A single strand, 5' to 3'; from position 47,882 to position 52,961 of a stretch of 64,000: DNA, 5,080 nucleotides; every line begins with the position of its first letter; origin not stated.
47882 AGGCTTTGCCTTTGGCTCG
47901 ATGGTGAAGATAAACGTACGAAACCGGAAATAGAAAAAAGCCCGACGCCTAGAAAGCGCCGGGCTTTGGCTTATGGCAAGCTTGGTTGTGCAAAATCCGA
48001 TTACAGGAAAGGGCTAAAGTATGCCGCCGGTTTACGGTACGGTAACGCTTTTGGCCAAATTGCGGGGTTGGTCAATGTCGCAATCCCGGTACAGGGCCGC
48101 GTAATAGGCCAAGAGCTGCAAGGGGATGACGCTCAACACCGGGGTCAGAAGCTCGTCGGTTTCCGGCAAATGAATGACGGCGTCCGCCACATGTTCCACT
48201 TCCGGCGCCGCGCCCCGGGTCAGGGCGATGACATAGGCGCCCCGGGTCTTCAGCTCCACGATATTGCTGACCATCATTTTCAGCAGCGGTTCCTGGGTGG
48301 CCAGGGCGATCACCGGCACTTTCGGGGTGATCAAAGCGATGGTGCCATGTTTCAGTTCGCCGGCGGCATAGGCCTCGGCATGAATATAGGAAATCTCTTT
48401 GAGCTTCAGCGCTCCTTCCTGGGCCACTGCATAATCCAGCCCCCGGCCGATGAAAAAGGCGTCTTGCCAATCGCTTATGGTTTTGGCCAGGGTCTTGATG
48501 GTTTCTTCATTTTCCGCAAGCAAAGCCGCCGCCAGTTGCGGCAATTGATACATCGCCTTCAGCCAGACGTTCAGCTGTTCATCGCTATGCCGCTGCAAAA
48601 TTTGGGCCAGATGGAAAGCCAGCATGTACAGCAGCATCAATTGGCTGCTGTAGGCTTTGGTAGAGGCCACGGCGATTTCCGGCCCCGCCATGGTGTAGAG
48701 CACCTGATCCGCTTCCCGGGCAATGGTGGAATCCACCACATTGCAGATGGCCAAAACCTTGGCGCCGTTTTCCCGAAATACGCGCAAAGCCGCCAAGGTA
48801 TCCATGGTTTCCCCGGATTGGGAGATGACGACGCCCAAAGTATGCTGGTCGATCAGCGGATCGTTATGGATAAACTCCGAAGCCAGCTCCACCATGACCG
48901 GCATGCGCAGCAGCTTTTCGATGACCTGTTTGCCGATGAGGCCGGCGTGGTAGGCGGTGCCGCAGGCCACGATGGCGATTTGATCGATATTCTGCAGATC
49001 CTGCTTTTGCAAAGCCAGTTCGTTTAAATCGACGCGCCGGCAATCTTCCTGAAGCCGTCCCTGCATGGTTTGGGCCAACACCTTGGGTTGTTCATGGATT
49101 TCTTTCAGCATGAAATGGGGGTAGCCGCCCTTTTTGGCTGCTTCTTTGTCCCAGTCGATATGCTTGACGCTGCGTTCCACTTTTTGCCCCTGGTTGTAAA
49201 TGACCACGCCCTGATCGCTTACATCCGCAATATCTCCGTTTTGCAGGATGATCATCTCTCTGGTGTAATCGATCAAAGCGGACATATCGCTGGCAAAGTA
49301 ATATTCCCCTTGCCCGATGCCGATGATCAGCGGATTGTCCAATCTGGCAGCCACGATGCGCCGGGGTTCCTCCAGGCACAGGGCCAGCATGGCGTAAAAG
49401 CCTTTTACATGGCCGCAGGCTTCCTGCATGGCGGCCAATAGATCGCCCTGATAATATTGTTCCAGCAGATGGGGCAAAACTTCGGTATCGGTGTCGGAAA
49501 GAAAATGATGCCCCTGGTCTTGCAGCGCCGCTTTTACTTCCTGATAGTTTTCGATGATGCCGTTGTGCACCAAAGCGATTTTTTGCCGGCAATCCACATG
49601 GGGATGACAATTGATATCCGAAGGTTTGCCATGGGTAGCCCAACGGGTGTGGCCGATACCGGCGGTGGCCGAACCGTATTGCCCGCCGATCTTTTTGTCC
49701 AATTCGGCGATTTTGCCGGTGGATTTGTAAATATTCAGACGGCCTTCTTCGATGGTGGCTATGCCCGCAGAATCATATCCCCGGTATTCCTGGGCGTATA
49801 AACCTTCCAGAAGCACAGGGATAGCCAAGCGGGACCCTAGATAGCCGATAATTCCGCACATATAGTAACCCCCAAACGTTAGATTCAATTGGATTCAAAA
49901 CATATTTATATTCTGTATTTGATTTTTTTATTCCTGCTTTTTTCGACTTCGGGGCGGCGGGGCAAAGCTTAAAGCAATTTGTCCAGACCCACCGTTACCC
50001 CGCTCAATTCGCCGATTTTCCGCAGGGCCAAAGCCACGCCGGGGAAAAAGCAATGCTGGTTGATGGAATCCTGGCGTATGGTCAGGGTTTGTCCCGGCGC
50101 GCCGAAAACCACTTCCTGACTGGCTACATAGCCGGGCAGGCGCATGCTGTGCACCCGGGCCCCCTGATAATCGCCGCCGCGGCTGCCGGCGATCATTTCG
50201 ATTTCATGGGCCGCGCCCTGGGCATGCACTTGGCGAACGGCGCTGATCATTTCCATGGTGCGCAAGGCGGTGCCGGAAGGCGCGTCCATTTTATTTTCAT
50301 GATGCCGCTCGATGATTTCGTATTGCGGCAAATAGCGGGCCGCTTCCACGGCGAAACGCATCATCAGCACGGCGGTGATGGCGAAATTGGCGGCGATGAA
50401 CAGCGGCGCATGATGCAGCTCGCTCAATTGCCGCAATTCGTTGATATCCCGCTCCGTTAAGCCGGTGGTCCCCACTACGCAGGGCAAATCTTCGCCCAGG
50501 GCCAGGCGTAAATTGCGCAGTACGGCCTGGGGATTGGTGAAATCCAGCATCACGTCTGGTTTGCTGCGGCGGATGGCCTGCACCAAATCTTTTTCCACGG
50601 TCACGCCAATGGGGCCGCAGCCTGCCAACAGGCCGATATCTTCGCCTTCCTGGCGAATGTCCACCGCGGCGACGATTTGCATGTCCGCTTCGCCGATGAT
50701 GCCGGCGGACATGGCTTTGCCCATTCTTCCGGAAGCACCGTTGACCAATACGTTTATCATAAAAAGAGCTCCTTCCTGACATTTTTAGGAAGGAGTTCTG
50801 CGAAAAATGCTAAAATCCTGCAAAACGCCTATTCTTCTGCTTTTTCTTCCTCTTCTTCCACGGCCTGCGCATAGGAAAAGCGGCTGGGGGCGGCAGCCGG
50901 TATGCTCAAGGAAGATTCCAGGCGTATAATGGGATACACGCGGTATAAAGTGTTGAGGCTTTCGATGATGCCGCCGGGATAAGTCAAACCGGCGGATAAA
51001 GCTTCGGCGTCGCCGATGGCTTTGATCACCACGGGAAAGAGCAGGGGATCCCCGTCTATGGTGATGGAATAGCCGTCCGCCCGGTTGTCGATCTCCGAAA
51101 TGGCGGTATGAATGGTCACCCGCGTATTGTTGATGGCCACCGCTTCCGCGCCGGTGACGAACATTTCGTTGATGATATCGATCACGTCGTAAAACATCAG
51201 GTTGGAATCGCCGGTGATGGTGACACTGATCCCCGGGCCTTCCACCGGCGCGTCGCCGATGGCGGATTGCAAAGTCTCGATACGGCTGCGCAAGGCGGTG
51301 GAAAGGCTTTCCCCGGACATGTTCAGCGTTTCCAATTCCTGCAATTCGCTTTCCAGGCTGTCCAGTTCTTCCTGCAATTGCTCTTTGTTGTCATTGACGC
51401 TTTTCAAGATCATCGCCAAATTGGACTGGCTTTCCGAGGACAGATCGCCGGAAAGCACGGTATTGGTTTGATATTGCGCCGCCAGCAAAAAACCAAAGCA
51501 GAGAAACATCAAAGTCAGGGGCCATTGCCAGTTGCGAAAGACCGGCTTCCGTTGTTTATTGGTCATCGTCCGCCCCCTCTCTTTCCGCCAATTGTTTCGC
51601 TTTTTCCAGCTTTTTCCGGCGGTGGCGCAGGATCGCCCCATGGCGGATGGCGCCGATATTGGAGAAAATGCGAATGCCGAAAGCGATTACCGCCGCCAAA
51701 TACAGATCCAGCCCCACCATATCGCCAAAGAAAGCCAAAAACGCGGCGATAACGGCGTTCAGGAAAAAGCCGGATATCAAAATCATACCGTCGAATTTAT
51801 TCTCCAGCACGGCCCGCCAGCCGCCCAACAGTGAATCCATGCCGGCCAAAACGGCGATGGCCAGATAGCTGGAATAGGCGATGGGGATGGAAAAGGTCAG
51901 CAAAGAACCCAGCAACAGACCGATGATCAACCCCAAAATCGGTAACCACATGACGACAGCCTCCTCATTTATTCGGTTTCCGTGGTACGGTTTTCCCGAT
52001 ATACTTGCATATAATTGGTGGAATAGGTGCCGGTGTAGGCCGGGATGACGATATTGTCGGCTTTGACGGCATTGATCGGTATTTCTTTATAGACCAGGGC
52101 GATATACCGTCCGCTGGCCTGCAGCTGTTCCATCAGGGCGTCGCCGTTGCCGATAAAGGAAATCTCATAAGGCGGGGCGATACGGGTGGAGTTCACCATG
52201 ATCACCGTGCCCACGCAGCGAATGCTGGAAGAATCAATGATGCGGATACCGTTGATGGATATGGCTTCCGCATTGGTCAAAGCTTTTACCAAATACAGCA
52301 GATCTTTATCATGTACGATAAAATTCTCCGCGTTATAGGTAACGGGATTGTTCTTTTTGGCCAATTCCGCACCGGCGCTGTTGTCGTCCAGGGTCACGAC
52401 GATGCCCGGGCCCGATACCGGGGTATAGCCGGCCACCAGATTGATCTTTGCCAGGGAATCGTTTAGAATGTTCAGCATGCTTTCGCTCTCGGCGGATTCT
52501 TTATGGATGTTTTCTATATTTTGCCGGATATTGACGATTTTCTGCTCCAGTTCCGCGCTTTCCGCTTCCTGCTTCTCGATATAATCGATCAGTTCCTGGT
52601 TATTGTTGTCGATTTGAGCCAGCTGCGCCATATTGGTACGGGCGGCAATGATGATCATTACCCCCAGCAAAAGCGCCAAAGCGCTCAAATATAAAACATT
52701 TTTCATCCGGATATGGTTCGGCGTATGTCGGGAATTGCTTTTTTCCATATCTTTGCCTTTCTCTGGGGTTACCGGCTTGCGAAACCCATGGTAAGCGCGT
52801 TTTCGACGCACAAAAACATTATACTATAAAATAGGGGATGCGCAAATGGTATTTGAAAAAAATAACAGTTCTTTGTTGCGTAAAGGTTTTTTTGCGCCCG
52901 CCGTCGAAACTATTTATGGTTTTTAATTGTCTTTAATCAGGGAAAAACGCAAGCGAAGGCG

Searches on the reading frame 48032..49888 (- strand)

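Call 86: search_protein_families(library=pfam, proteins=[window:48032-49888:-], max_evalue=0.00001)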
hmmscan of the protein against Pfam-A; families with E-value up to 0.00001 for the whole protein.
window:48032-49888:- (618 aa): 3 families
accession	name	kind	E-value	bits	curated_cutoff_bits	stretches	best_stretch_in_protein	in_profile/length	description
PF01380.27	SIS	-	1.5e-60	203.2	25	2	298-424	2-129/131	SIS domain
PF13522.11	GATase_6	-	4e-20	72.6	27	1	73-201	9-130/130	Glutamine amidotransferase domain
PF13537.11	GATase_7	-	1.2e-15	58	25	1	96-206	15-122/123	Glutamine amidotransferase domain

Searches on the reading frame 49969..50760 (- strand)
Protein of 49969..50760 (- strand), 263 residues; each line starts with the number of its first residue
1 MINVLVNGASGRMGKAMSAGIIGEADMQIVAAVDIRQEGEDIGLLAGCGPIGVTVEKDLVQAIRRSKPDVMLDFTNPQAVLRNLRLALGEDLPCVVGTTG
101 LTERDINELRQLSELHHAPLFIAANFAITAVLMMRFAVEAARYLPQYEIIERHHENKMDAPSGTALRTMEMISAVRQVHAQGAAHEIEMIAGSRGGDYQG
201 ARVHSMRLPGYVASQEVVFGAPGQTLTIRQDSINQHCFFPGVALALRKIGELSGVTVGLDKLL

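Call 86: search_protein_families(library=pfam, proteins=[window:49969-50760:-], max_evalue=0.00001)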
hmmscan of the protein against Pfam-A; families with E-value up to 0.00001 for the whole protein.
window:49969-50760:- (263 aa): 2 families
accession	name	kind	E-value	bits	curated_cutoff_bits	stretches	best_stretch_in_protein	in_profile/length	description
PF01113.26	DapB_N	-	3.2e-31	108.5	25.6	1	2-126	1-124/124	Dihydrodipicolinate reductase, N-terminus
PF05173.19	DapB_C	-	5e-27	94.8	27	1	130-263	2-121/121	Dihydrodipicolinate reductase, C-terminus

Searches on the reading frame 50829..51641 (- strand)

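Call 86: search_protein_families(library=pfam, proteins=[window:50829-51641:-], max_evalue=0.00001)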
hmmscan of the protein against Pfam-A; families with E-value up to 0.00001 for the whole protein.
window:50829-51641:- (270 aa): 1 family
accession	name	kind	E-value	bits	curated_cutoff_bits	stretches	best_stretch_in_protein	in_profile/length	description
PF05949.17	DUF881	-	5.3e-24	85.2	25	1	121-259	2-146/146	Bacterial protein of unknown function (DUF881)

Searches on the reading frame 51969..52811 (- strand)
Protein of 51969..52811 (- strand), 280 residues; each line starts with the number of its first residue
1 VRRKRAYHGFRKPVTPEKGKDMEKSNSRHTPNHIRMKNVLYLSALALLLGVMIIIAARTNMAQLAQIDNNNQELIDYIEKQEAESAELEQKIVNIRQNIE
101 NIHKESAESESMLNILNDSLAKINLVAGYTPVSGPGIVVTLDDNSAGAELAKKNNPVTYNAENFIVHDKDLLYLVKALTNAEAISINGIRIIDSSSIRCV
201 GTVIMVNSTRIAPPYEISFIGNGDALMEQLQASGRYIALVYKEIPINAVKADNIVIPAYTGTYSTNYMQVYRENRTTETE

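Call 86: search_protein_families(library=pfam, proteins=[window:51969-52811:-], max_evalue=0.00001)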
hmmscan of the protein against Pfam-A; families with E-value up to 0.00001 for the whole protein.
window:51969-52811:- (280 aa): 1 family
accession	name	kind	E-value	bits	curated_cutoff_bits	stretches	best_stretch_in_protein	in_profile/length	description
PF05949.17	DUF881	-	6.9e-38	130.2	25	1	120-269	2-146/146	Bacterial protein of unknown function (DUF881)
